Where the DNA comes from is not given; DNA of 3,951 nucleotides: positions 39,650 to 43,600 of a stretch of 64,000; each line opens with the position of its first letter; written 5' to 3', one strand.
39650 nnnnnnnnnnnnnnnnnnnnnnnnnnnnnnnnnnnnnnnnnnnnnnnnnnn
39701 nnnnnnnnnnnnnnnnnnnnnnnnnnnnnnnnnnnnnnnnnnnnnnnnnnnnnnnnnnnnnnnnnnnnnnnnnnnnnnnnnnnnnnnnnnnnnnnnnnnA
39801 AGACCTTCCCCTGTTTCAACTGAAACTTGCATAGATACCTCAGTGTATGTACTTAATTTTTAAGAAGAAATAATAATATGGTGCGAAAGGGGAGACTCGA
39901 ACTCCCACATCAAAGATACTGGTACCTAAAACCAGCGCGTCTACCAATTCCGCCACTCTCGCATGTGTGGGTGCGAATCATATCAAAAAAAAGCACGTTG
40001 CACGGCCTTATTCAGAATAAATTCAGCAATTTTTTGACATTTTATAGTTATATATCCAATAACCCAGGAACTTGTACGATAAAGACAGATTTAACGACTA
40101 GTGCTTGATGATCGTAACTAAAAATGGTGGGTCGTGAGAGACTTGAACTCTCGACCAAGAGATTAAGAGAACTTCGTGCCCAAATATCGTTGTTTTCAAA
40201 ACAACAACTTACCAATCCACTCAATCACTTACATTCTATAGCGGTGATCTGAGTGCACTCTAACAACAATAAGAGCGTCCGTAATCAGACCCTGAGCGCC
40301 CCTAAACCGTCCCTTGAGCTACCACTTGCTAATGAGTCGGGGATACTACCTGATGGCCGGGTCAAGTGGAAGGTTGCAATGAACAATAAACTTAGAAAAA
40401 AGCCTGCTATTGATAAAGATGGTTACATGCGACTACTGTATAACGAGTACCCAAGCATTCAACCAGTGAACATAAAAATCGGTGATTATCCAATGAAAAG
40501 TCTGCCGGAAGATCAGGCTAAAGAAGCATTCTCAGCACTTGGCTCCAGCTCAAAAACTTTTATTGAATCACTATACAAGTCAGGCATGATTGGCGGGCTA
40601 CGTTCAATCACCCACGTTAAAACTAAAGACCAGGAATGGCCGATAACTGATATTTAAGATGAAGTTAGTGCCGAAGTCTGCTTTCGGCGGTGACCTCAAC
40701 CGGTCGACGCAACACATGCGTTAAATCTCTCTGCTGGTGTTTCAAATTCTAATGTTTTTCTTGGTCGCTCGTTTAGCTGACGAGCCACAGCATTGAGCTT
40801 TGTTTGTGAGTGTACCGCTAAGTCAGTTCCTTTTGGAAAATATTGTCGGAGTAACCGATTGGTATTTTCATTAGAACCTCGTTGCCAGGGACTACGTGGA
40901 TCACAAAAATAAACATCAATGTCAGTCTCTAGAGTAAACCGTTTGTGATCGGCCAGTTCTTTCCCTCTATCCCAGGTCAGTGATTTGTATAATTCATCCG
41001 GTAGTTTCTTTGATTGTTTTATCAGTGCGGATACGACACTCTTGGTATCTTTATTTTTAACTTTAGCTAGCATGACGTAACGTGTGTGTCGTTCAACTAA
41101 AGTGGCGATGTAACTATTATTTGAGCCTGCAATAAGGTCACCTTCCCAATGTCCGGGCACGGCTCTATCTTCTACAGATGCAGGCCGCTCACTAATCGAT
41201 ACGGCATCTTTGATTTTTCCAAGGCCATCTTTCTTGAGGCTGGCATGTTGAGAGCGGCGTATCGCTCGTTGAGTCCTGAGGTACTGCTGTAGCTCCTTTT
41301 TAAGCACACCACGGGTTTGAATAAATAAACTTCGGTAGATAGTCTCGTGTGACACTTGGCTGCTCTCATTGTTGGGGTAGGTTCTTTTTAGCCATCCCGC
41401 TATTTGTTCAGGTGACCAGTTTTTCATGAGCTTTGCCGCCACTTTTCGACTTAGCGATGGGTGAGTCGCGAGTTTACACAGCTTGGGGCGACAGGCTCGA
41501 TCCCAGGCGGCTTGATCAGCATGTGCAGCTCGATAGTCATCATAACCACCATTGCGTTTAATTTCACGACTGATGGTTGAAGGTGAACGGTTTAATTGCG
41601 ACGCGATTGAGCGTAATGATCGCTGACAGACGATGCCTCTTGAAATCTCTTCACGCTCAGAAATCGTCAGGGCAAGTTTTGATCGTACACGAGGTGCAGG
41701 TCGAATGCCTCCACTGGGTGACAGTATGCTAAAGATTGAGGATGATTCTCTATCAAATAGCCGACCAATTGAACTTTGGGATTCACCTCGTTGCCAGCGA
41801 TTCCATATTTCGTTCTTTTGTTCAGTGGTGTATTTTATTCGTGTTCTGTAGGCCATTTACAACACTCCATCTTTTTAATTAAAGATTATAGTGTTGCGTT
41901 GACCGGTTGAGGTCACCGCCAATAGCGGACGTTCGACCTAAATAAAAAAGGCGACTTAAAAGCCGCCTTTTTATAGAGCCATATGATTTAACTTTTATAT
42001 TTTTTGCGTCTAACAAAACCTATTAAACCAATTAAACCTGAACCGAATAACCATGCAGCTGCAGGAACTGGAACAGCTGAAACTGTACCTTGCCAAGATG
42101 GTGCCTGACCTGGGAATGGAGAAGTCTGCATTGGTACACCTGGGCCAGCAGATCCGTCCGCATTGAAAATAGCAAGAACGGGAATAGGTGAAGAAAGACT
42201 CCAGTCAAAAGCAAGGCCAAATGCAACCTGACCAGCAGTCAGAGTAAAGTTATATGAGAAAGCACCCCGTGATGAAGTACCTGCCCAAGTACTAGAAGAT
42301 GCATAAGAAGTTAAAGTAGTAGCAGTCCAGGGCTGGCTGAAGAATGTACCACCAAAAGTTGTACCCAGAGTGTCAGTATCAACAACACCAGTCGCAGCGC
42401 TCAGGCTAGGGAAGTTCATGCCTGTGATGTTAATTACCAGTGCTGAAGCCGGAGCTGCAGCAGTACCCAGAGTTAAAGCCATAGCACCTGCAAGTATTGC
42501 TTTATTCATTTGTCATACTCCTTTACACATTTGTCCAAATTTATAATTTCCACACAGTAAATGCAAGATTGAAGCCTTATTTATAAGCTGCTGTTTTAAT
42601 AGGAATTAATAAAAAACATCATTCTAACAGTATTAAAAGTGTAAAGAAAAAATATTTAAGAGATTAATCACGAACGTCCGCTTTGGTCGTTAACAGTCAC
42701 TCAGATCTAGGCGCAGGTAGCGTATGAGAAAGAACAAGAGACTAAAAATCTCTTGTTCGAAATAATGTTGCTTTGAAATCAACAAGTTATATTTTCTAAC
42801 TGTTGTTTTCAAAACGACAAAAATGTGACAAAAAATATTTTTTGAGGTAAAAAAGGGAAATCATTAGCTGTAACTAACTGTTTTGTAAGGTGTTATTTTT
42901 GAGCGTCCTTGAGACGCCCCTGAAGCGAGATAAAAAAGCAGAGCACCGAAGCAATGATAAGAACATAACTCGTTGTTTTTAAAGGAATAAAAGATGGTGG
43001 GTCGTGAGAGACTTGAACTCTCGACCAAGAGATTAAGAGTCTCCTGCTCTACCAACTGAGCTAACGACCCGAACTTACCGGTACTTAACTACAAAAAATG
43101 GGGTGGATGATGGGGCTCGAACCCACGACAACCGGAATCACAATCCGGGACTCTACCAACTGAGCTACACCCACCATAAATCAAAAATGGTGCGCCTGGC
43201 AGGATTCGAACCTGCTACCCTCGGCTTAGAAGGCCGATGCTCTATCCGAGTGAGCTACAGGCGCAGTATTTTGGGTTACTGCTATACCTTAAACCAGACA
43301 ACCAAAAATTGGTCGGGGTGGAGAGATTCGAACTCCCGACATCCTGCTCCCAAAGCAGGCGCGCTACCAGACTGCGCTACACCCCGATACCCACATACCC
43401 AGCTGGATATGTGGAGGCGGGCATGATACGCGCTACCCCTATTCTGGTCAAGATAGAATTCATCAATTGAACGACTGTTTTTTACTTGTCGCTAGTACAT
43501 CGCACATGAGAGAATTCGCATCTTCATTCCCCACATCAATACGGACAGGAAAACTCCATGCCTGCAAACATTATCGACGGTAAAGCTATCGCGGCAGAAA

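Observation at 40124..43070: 2.8 kb islet bounded by 46-bp direct repeats of the tRNA-Lys 3' half, with integrase-type att sites but no integrase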

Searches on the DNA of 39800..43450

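Call 85: search_rna_families(source=window, start=39800, end=43450, threshold=evalue, max_evalue=1)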
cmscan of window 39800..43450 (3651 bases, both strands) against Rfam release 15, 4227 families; matches with E-value up to 1: 15.
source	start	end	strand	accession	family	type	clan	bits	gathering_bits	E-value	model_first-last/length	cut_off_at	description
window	42998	43070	-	RF00005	tRNA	Gene; tRNA;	CL00001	72.7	29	3.1e-15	1-71/71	no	tRNA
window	43191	43264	-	RF00005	tRNA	Gene; tRNA;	CL00001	71.9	29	5.3e-15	1-71/71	no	tRNA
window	43313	43386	-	RF00005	tRNA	Gene; tRNA;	CL00001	68.6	29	4.3e-14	1-71/71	no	tRNA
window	43102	43174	-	RF00005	tRNA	Gene; tRNA;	CL00001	61.6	29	3.8e-12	1-71/71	no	tRNA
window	39882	39962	-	RF00005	tRNA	Gene; tRNA;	CL00001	54.5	29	3.4e-10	1-71/71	no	tRNA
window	43143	43223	-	RF02553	YrlA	Gene; sRNA;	-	27.7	69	0.0049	23-88/114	no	Y RNA-like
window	41894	41978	+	RF02059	STnc50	Gene; sRNA;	-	25.9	55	0.25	1-84/84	no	Salmonella enterica sRNA STnc40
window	43190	43264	+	RF04354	Plastid-ycf2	Cis-reg;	-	25.4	65.7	0.036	1-75/75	no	Plastid-ycf2 5UTR RNA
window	41942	42013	-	RF02891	AgrB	Gene; antisense;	-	24.8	40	0.42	1-84/84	no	ArsR-gov region gene B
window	41944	42061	-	RF02607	AbsR25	Gene; sRNA;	-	24.7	47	0.31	1-164/164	no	Acinetobacter sRNA 25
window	41942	41999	-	RF01859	Phe_leader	Cis-reg; leader;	-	24.5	55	0.56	1-125/125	no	Phenylalanine leader peptide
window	41938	42018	-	RF02059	STnc50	Gene; sRNA;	-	23.7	55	0.84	1-84/84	no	Salmonella enterica sRNA STnc40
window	41944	42019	-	RF02057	STnc40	Gene; sRNA;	-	23.3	45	0.74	1-70/70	no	Salmonella enterica sRNA STnc40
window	42997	43070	+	RF04354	Plastid-ycf2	Cis-reg;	-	22.7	65.7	0.2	1-75/75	no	Plastid-ycf2 5UTR RNA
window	42796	42842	+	RF00032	Histone3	Cis-reg;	-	16.8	34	0.69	1-46/46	no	Histone 3' UTR stem-loop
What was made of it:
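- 42995..43070 (-): Intact tRNA-Lys(CUU). Its 3' part from position 32 onward is supplied by the islet (attL side). Rfam tRNA, 72.7 bits (call 85).
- Tried and rejected: Rfam found only the tRNAs; everything else was sub-threshold noise (call 85).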
